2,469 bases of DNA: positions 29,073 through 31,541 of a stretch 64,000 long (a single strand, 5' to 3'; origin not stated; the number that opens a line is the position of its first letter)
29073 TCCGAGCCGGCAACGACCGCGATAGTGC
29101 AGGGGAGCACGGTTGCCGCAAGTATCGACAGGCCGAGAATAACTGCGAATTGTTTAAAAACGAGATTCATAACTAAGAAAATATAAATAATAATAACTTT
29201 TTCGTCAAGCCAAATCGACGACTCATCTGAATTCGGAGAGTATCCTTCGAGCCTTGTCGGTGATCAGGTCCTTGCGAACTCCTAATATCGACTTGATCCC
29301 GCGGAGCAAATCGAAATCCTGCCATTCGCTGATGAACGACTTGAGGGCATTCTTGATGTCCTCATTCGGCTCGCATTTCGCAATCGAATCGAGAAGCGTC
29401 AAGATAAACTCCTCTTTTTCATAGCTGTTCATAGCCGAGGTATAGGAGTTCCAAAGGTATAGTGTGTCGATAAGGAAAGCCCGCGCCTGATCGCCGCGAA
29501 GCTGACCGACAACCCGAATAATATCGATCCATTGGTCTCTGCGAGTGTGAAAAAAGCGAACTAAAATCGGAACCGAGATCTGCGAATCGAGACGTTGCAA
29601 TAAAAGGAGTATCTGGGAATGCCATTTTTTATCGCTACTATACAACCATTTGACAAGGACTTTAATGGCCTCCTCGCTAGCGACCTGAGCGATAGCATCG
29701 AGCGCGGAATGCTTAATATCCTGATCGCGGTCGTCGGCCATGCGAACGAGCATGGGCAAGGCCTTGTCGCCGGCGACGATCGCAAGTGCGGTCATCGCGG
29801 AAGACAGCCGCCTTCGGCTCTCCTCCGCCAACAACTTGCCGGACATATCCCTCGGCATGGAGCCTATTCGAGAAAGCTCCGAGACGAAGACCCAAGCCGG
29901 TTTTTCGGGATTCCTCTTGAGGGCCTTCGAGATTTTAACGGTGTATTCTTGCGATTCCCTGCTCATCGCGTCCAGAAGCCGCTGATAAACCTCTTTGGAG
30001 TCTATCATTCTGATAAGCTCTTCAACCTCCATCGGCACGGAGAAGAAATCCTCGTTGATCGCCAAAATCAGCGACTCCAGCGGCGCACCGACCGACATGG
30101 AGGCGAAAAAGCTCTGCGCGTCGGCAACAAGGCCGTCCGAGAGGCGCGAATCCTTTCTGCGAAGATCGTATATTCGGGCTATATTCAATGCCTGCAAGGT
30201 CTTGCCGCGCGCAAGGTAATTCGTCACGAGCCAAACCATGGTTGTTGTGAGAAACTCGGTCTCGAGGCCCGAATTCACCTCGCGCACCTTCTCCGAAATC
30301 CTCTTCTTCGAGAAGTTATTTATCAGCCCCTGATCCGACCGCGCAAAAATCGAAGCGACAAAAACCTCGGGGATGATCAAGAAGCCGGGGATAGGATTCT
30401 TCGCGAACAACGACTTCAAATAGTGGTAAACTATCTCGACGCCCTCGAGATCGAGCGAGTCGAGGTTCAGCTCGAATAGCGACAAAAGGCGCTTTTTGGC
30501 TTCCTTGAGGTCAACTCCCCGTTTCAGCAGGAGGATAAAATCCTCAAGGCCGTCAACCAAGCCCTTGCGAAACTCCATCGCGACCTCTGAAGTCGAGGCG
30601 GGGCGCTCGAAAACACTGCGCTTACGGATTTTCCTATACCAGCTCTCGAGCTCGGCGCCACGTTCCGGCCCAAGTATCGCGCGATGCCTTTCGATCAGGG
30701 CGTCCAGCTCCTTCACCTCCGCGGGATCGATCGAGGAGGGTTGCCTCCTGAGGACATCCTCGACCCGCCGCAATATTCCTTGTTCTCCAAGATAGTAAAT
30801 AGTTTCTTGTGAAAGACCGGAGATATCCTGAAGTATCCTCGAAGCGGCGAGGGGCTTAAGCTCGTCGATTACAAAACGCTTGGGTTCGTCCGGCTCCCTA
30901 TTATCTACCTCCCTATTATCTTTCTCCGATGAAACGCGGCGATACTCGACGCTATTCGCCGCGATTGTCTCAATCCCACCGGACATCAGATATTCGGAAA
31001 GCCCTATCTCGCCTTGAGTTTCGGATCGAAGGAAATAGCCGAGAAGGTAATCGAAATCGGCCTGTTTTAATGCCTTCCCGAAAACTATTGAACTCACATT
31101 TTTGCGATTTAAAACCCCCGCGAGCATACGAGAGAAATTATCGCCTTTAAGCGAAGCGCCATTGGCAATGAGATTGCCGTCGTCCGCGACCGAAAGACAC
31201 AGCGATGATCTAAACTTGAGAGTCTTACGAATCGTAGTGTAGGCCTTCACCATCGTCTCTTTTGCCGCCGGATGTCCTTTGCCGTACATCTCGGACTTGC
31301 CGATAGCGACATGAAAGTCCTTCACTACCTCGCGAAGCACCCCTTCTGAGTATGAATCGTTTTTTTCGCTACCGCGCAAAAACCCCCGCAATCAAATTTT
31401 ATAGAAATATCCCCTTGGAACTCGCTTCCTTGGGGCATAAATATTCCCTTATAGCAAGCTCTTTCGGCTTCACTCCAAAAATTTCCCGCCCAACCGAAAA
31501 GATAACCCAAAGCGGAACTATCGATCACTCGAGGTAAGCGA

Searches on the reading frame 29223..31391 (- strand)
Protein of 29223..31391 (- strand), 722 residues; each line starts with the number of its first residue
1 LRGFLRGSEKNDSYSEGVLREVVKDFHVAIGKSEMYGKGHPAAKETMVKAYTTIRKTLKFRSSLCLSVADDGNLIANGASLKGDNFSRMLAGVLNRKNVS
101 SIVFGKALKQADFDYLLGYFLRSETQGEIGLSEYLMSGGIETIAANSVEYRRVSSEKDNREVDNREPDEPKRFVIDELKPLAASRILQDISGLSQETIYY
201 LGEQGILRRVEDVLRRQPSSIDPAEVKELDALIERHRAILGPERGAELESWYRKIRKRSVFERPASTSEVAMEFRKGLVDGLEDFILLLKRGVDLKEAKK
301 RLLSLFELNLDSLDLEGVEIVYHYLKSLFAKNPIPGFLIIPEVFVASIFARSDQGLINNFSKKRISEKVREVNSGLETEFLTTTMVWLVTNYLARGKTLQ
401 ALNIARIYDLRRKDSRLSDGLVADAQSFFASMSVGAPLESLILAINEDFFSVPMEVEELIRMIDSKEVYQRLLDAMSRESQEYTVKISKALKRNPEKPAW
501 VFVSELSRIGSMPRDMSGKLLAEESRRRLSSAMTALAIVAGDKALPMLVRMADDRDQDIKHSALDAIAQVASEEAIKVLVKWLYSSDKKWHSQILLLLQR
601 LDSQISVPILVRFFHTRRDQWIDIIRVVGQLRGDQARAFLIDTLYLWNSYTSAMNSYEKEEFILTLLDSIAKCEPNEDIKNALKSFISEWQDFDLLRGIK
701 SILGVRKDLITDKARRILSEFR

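Call 17: search_protein_families(library=pfam, proteins=[window:29223-31391:-], max_evalue=0.00001)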
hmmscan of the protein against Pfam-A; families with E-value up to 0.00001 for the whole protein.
window:29223-31391:- (722 aa): 1 family
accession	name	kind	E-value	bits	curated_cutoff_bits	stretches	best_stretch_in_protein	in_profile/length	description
PF13646.12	HEAT_2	-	5.8e-09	36.6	27.7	0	547-621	3-78/88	HEAT repeats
